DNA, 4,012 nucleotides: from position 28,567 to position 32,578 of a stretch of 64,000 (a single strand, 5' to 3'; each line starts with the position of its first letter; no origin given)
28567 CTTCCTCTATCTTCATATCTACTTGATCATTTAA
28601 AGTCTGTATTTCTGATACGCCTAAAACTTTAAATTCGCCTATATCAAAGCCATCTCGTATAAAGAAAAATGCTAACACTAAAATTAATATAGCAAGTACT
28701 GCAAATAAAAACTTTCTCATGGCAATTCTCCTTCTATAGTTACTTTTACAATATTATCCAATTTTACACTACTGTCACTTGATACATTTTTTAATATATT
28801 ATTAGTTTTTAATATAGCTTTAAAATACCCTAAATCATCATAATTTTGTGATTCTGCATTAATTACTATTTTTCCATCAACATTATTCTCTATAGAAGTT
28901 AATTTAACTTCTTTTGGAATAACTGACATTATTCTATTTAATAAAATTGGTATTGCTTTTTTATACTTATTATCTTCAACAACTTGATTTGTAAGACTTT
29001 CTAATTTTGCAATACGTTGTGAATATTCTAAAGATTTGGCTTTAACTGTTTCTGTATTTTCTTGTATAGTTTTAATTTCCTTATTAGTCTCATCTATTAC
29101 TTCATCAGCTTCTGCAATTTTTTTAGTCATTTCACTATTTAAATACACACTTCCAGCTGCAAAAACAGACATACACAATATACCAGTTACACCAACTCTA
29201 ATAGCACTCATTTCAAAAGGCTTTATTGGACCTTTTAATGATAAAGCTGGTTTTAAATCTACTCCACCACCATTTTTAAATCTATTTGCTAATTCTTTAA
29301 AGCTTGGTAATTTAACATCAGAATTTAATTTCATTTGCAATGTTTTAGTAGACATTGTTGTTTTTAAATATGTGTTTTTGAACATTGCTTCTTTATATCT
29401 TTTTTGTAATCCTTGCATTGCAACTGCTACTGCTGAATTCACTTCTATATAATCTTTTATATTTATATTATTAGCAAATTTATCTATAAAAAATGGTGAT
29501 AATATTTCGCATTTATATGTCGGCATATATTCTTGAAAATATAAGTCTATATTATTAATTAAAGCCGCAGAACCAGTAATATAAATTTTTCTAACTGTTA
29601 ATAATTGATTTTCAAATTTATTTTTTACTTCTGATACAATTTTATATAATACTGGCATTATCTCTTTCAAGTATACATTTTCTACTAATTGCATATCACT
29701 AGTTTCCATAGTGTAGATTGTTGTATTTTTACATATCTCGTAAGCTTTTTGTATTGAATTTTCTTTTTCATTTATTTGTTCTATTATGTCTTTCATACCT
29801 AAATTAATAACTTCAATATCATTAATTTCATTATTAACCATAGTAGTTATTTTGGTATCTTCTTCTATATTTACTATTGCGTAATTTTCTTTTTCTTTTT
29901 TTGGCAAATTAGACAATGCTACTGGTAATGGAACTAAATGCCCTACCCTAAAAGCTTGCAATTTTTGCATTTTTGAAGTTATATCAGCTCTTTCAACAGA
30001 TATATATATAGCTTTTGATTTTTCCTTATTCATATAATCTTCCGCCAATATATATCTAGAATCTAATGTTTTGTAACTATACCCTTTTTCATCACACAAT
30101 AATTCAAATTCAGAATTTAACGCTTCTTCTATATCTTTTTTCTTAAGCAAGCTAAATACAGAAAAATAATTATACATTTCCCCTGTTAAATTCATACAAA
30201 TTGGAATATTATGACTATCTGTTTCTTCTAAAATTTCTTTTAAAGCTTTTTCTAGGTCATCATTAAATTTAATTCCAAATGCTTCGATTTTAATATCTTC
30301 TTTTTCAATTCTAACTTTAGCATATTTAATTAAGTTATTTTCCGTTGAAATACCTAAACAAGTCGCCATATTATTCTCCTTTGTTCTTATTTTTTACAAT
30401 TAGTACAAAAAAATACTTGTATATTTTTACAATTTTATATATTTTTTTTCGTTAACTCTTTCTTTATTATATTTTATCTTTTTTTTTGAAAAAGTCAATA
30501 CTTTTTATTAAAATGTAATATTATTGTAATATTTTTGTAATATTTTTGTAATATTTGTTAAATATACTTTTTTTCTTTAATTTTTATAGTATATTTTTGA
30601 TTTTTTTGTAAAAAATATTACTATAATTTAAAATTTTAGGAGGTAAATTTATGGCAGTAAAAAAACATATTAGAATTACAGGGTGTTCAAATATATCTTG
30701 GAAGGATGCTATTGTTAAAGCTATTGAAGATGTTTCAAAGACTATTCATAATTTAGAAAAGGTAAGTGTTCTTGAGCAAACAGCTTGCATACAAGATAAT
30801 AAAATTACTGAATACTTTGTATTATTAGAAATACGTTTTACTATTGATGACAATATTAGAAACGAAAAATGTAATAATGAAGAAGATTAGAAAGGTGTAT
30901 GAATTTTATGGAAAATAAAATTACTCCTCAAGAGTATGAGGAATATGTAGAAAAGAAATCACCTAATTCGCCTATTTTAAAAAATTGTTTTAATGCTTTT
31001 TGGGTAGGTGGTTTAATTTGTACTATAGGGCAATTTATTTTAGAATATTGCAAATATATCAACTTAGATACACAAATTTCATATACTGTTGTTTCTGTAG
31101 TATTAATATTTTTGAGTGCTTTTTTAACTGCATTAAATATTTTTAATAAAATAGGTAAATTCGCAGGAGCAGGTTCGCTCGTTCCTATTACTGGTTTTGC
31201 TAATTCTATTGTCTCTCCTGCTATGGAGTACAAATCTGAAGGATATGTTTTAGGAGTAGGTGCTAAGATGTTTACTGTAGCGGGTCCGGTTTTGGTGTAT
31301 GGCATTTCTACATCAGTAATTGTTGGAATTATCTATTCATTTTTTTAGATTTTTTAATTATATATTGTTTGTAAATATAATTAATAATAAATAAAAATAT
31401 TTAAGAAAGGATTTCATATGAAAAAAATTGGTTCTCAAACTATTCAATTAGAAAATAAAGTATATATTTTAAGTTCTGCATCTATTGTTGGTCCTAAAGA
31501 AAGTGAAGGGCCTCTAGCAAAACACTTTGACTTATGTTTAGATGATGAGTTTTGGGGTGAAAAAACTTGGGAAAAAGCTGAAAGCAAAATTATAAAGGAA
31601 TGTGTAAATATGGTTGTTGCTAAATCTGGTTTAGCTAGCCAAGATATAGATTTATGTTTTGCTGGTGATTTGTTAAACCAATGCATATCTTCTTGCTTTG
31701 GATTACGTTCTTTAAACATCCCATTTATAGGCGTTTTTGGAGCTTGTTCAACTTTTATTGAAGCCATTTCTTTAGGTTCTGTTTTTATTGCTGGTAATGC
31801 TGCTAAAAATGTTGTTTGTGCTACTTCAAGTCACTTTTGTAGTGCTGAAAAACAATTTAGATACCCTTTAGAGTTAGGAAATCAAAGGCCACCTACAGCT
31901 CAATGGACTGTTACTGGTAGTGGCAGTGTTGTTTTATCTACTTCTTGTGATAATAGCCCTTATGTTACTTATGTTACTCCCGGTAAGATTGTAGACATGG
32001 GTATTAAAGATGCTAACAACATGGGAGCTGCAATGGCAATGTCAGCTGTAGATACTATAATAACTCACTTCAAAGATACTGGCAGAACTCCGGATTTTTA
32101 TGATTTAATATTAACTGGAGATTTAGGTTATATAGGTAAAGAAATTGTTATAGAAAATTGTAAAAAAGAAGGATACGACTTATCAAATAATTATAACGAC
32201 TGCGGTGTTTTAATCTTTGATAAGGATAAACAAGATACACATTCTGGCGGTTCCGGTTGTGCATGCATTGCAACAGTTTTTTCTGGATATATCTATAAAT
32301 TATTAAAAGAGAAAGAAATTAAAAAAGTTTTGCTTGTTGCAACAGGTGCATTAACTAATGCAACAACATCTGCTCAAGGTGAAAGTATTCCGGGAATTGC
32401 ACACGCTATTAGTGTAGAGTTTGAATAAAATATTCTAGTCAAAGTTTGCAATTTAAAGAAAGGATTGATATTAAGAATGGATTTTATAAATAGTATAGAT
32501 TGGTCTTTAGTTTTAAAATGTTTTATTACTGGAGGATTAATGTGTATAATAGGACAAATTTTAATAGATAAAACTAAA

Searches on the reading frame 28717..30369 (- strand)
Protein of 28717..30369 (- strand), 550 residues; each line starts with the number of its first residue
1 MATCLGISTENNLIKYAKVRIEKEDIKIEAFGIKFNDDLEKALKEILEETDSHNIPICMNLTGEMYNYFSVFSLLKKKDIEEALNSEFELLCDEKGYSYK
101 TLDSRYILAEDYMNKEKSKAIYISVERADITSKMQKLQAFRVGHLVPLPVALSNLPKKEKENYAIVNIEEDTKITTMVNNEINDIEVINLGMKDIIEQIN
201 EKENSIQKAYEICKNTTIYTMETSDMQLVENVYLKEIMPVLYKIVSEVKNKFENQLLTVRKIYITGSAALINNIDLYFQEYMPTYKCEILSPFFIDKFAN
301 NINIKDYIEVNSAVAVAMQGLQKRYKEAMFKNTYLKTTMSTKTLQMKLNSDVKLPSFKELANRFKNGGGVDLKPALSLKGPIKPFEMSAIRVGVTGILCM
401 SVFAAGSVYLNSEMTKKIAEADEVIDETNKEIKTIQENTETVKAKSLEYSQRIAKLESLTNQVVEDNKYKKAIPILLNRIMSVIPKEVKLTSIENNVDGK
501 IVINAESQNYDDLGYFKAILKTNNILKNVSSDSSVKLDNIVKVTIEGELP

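Call 44: search_protein_families(library=pfam, proteins=[window:28717-30369:-], max_evalue=0.00001)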
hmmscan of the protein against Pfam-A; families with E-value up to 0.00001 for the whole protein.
window:28717-30369:- (550 aa): 0 families

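Call 47: search_protein_families(library=pfam, proteins=[window:28717-30369:-], max_evalue=0.01)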
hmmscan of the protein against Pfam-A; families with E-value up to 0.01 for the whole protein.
window:28717-30369:- (550 aa): 1 family
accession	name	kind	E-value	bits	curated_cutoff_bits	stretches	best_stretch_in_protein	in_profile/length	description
PF05137.18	PilN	-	0.0032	17.9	22.8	0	476-538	2-63/78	Fimbrial assembly protein (PilN)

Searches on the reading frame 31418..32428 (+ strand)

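Call 44: search_protein_families(library=pfam, proteins=[window:31418-32428:+], max_evalue=0.00001)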
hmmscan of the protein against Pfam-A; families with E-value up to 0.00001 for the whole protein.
window:31418-32428:+ (336 aa): 1 family
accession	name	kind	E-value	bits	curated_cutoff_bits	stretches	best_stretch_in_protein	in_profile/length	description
PF07451.17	SpoVAD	-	3e-149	496.7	22.1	1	5-334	1-329/329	Stage V sporulation protein AD (SpoVAD)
